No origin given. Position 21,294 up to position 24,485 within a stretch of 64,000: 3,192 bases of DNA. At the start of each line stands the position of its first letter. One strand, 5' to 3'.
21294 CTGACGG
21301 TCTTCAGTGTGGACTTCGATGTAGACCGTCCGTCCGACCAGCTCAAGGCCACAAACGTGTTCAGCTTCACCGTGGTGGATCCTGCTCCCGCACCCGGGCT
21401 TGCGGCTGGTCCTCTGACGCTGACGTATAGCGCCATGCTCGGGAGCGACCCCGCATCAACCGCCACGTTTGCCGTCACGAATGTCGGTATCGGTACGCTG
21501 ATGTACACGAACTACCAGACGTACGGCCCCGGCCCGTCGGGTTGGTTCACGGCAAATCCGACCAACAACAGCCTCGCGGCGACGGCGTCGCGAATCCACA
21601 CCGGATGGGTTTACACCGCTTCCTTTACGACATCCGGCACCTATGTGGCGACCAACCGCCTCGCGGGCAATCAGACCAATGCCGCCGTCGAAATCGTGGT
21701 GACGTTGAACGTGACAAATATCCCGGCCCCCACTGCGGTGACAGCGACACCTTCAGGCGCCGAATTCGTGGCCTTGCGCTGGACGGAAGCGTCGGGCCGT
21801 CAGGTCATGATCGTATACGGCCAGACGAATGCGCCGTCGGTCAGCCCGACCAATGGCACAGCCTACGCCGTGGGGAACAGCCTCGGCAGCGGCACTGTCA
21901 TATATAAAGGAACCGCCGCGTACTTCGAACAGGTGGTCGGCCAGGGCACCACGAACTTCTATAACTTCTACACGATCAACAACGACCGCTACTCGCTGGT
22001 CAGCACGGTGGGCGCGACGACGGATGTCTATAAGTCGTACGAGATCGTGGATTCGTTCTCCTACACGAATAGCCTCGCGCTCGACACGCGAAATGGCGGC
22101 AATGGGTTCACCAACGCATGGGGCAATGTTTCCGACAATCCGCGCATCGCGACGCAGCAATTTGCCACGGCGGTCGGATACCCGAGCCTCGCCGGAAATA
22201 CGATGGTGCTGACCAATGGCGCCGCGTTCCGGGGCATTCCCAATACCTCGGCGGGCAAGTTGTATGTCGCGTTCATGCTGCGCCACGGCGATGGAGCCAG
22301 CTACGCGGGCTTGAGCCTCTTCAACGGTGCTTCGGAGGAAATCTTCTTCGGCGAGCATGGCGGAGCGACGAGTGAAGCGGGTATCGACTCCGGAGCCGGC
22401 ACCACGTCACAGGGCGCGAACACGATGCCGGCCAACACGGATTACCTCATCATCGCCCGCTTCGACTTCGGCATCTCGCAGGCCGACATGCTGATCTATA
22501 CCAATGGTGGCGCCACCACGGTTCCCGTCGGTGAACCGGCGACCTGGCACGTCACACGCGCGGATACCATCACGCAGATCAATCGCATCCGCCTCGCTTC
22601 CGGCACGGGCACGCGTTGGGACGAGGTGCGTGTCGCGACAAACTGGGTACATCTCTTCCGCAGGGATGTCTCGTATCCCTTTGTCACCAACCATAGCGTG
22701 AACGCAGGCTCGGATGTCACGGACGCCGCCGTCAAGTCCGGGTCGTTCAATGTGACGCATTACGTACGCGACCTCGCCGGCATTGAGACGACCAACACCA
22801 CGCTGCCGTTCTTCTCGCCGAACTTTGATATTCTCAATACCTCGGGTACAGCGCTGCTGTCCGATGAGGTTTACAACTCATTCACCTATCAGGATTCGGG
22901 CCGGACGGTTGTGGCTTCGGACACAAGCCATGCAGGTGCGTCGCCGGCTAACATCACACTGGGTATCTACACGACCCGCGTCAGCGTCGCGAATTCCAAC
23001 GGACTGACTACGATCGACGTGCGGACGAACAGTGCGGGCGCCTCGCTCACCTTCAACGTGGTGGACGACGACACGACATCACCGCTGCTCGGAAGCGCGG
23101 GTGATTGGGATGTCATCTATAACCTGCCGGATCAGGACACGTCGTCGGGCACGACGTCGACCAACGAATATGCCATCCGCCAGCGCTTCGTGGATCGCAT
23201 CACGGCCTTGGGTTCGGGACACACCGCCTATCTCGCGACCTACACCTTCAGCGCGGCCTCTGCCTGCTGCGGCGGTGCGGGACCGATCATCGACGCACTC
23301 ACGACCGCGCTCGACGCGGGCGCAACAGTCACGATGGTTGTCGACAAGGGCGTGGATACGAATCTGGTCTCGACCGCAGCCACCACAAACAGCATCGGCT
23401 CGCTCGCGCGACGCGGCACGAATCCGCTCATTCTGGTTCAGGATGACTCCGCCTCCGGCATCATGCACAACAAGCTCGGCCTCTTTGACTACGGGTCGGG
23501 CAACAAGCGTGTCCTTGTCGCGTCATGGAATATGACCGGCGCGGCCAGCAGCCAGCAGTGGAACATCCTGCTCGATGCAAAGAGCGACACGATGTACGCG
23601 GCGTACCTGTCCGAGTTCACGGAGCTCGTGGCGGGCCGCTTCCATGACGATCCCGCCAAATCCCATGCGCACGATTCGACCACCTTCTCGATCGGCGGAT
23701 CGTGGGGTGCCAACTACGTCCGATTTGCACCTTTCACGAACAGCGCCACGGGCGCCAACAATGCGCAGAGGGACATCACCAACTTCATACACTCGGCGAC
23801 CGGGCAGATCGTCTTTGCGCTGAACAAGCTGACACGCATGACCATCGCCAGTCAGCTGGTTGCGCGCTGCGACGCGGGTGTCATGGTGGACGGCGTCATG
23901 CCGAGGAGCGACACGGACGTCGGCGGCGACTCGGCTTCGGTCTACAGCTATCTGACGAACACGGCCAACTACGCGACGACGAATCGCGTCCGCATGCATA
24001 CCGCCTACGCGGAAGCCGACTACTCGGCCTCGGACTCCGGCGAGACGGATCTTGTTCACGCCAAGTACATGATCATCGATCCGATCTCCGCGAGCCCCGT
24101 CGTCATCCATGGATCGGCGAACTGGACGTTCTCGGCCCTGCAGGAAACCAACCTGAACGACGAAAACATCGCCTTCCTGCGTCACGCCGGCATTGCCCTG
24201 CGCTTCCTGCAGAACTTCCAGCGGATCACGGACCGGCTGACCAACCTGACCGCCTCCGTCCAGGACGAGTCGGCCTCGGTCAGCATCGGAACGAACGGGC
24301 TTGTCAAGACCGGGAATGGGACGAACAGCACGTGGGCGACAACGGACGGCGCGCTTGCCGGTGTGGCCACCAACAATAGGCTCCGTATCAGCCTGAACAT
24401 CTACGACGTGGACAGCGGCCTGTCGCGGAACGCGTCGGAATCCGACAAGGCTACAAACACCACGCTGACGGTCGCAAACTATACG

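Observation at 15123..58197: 43-kb locus of three tandem secreted mega-proteins plus a coupled small protein that together carry PLD(HKD), EEP and LTD/Calx-beta modules: a candidate undescribed cell-surface nuclease/adhesion system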

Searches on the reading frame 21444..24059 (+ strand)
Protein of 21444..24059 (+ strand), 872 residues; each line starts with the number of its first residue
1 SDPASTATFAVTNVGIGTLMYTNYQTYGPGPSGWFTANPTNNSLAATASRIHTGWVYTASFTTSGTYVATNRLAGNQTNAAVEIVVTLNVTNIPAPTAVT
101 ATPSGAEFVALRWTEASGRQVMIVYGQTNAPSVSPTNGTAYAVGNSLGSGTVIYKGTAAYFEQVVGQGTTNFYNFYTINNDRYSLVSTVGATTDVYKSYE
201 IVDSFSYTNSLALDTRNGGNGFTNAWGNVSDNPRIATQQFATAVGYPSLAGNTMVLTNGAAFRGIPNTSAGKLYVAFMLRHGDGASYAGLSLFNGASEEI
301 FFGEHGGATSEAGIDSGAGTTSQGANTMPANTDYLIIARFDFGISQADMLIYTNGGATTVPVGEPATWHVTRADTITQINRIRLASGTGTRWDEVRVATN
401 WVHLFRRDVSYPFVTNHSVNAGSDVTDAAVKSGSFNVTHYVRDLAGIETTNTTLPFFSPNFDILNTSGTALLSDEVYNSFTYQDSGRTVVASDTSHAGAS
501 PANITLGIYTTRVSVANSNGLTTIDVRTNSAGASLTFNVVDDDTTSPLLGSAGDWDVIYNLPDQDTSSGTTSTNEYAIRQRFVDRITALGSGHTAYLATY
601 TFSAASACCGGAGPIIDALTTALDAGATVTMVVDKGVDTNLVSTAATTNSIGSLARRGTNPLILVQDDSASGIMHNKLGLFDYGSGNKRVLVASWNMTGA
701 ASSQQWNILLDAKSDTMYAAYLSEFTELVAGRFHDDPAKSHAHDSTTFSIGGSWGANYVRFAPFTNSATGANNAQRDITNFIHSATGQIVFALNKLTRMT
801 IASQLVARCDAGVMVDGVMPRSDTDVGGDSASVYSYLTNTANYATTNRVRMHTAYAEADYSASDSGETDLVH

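Call 5: search_protein_families(library=pfam, proteins=[window:21444-24059:+], max_evalue=0.01)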
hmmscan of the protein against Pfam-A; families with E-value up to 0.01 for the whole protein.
window:21444-24059:+ (872 aa): 1 family
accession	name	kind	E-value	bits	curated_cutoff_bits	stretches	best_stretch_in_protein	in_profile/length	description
PF13091.12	PLDc_2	-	1.1e-13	51.6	27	1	593-728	10-131/132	PLD-like domain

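Call 8: search_protein_families(library=ncbifam, proteins=[window:21444-24059:+], max_evalue=0.01)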
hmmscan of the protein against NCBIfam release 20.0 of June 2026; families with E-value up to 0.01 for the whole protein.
window:21444-24059:+ (872 aa): 0 families

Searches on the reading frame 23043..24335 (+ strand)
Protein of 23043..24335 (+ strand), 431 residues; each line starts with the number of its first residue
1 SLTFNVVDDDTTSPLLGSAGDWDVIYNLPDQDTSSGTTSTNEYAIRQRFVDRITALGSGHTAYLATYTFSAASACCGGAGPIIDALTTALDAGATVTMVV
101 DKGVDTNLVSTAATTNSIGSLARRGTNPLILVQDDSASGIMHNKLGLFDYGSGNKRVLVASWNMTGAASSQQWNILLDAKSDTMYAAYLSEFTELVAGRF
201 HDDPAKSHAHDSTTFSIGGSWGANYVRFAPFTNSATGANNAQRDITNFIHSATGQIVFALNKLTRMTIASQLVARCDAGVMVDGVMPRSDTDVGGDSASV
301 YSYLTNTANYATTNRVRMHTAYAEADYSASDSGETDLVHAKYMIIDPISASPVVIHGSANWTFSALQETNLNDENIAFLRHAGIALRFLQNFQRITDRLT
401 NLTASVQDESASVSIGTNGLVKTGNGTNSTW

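Call 14: search_solved_structures(query=window:23043-24335:+, max_evalue=1, show_alignments=2)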
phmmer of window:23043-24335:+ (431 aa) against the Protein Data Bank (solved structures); distinct sequences matched with E-value up to 1: 3.
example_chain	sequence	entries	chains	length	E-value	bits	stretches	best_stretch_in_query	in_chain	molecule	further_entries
4ggj_A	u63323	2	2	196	0.032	16.8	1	336-398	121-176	Mitochondrial cardiolipin hydrolase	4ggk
9lkx_K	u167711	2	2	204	0.14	14.7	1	336-399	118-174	Mitochondrial cardiolipin hydrolase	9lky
1dtj_A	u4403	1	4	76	0.9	12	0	108-162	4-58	RNA-BINDING NEUROONCOLOGICAL VENTRAL ANTIGEN 2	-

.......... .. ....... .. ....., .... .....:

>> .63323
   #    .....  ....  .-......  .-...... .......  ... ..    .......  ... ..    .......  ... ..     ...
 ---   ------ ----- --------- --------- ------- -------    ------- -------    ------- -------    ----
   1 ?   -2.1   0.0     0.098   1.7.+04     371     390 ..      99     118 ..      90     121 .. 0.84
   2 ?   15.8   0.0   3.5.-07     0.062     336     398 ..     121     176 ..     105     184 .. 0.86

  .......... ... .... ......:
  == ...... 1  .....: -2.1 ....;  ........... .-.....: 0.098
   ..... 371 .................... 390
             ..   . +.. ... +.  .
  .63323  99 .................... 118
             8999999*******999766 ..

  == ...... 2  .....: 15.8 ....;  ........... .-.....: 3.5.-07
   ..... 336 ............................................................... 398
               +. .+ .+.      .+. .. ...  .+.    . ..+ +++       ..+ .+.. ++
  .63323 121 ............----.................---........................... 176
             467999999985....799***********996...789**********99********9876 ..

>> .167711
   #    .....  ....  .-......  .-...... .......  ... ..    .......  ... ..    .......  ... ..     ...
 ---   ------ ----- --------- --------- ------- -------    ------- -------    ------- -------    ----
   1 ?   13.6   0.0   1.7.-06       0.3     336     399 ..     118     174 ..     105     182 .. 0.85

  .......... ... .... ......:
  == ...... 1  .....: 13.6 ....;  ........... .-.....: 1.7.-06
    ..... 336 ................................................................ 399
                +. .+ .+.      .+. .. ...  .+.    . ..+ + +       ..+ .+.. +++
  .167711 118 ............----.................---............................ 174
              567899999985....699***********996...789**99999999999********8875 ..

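Call 29: find_homologous_proteins(query=window:23133-24275:+, max_evalue=0.001)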
Query window:23133-24275:+ (381 aa): 218 proteins with E <= 0.001 among 8000 candidates; the best 120 are listed.
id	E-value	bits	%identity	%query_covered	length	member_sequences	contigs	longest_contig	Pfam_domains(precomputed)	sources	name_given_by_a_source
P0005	2.1e-131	457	59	96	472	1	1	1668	PF13091.13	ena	-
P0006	7.9e-130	451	59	97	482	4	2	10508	PF13091.13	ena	-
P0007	2.7e-129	450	58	98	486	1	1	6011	PF13091.13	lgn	-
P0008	7.5e-127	442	56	97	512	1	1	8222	PF13091.13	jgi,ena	-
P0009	1.6e-126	441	57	96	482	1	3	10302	PF13091.13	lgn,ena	-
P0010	6.7e-126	439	57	96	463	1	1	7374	PF13091.13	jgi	jgi:phosphatidylserine/phosphatidylglycerophosphate/cardiolipin synthase-like enzyme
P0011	1.2e-125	438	57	96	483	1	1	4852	PF13091.13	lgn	-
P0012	2.4e-123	430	57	96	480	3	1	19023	PF13091.13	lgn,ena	-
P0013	5.0e-121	423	54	97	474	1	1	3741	PF13091.13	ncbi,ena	-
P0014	7.8e-120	419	56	96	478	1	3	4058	PF13091.13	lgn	-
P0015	8.0e-120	419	54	96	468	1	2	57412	PF13091.13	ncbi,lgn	-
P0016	8.3e-120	419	54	96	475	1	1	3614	PF13091.13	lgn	-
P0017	5.5e-119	416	56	97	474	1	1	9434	PF13091.13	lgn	-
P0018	1.9e-118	414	54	97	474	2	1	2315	PF13091.13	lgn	-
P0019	2.3e-118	414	54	97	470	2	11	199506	PF13091.13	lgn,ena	-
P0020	4.2e-118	413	52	96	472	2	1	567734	PF13091.13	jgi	-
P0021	6.3e-117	409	52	97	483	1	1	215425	PF13091.13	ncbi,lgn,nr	ncbi:MAG: hypothetical protein K8T26_16065 [Lentisphaerae bacterium]|nr:hypothetical protein [Lentis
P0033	8.1e-111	389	51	99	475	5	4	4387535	PF13091.13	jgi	jgi:phosphatidylserine/phosphatidylglycerophosphate/cardiolipin synthase-like enzyme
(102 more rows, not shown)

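Call 30: find_encoding_contigs(protein=P0033, flank=10000, max_places=3)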
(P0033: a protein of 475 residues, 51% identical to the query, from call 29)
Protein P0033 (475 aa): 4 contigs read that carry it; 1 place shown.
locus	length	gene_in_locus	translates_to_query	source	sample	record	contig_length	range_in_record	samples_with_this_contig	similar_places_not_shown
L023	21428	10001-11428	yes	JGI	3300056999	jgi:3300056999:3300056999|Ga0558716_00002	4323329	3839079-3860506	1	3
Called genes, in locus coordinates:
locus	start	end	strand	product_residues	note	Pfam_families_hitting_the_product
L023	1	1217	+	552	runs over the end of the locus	PF02463:SMC_N, PF13175:AAA_15 (faint), PF13476:AAA_23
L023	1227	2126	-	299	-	PF02265:S1-P1_nuclease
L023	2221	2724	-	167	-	PF01844:HNH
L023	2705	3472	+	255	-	PF00588:SpoU_methylase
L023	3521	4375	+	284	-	PF01149:Fapy_DNA_glyco, PF06831:H2TH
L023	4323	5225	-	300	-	PF00892:EamA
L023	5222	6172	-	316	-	-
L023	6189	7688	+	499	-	PF01541:GIY-YIG (weak), PF27096:UvrC_M, PF00633:HHH (faint), PF08459:UvrC_RNaseH_dom, PF14520:HHH_5, PF12826:HHH_2 (weak)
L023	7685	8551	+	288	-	PF13485:Peptidase_MA_2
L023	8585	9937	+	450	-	PF07690:MFS_1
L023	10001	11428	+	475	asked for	PF13091:PLDc_2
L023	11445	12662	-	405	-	PF06181:Urate_ox_N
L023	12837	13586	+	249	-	PF00590:TP_methylase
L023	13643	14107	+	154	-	-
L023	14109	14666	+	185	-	PF01740:STAS (weak), PF13466:STAS_2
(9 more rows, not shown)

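Call 31: find_encoding_contigs(protein=P0012, flank=10000, max_places=2)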
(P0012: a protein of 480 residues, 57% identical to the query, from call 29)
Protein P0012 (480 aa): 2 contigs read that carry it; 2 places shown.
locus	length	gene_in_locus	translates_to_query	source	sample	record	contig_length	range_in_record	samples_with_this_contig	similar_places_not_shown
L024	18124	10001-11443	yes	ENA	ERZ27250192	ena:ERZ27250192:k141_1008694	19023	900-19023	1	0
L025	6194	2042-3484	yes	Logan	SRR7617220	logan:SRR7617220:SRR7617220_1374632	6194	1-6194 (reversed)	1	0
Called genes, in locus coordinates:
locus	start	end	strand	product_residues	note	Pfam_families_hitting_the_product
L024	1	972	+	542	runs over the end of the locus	PF02142:MGS, PF01808:AICARFT_IMPCHas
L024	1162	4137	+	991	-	PF18072:FGAR-AT_linker, PF00586:AIRS, PF02769:AIRS_C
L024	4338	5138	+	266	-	PF13507:GATase_5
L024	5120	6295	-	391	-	-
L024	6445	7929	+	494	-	PF22148:Fervidolysin_NPro-like, PF00082:Peptidase_S8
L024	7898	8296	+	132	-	PF02812:ELFV_dehydrog_N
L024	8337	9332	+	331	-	PF02265:S1-P1_nuclease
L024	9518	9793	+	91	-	PF00076:RRM_1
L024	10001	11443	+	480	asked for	PF13091:PLDc_2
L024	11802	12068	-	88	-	-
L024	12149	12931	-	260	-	PF02151:UVR (weak)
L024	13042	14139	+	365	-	PF01571:GCV_T, PF08669:GCV_T_C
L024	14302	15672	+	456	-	PF02347:GDC-P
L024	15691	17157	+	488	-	PF02347:GDC-P (faint), PF21478:GcvP2_C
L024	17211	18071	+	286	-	PF01435:Peptidase_M48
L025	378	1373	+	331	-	PF02265:S1-P1_nuclease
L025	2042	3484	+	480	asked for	PF13091:PLDc_2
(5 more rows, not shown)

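Call 57: find_encoding_contigs(protein=P0021, flank=6000, max_places=2)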
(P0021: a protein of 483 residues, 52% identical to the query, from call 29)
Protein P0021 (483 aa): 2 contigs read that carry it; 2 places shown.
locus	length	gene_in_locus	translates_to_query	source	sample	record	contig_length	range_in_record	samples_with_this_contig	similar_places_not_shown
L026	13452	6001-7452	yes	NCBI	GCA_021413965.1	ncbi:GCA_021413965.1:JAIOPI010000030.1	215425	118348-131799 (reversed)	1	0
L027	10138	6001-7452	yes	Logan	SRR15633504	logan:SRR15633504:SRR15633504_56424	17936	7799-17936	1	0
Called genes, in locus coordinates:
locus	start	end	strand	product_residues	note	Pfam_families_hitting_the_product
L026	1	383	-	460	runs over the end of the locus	-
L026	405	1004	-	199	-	-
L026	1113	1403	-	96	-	PF09723:Zn_ribbon_8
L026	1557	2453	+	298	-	PF00348:polyprenyl_synt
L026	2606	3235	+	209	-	PF02660:G3P_acyltransf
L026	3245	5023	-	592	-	PF14849:YidC_periplas, PF02096:60KD_IMP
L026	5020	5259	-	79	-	PF01809:YidD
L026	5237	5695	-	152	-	PF00825:Ribonuclease_P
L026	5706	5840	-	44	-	PF00468:Ribosomal_L34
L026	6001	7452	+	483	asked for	PF13091:PLDc_2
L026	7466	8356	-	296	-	PF01370:Epimerase, PF04321:RmlD_sub_bind, PF16363:GDP_Man_Dehyd, PF02719:Polysacc_synt_2 (weak)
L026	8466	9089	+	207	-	PF03458:Gly_transporter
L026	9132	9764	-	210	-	-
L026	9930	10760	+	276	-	PF03976:PPK2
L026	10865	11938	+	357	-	PF01208:URO-D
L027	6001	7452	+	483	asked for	PF13091:PLDc_2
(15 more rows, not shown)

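Call 58: find_encoding_contigs(protein=P0020, flank=6000, max_places=2)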
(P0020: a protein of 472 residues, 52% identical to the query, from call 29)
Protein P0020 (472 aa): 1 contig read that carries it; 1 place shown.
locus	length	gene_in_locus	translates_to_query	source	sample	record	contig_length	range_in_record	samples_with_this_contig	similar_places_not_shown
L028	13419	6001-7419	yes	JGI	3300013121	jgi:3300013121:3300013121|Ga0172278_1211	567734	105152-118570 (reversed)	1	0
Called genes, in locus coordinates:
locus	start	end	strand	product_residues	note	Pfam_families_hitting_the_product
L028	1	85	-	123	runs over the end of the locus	-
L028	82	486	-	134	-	PF00072:Response_reg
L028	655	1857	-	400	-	PF00248:Aldo_ket_red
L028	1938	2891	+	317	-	PF24400:DUF7544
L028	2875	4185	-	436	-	PF00291:PALP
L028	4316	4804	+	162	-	PF00571:CBS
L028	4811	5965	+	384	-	PF04055:Radical_SAM, PF06969:HemN_C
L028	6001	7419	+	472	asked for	PF13091:PLDc_2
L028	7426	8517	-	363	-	PF01926:MMR_HSR1, PF02421:FeoB_N, PF06071:YchF-GTPase_C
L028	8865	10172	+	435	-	PF01053:Cys_Met_Meta_PP, PF00155:Aminotran_1_2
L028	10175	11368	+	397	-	PF00561:Abhydrolase_1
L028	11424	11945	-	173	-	PF01661:Macro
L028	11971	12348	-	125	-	PF13428:TPR_14 (faint), PF13431:TPR_17 (faint), PF00515:TPR_1 (faint), PF07719:TPR_2 (faint), PF13181:TPR_8 (faint), PF13176:TPR_7 (faint), PF13371:TPR_9 (weak)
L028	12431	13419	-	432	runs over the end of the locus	PF00285:Citrate_synt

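Call 71: predict_structure(alignment_id=A4)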
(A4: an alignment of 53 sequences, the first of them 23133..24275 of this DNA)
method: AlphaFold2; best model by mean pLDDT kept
length: 381 residues; sequences in the alignment: 53
mean_pLDDT: 92.1   pTM: 0.91
mean pLDDT of the five models: 92.1, 92.0, 91.3, 90.8, 90.1
residues with pLDDT >= 90: 317; 70-90: 31; 50-70: 21; < 50: 12
segments of 3 or more residues with pLDDT < 50: 1-6, 377-381
pLDDT, mean of each block of 10 residues (from residue 1): 49 89 98 94 67 95 98 89 81 97 96 97 95 88 95 97 98 96 96 97 95 98 98 98 98 98 98 98 97 92 96 97 96 96 97 97 91 50 33
secondary structure, 60 per line:
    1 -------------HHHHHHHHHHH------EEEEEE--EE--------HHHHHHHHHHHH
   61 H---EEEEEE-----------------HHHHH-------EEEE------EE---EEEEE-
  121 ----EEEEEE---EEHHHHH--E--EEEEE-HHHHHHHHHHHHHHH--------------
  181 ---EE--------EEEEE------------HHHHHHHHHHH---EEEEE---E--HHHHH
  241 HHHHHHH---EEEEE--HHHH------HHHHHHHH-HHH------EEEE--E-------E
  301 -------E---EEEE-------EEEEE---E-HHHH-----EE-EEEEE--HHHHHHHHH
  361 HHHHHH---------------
elements in order: H14-24 E31-36 H49-61 E65-70 H88-92 E100-103 E115-119 E125-130 H136-140 E146-150 H152-166 E194-198 H211-221 E225-229 H236-247 E251-255 H258-261 H268-275 E286-289 E312-315 E323-327 H333-336 E345-349 H352-366
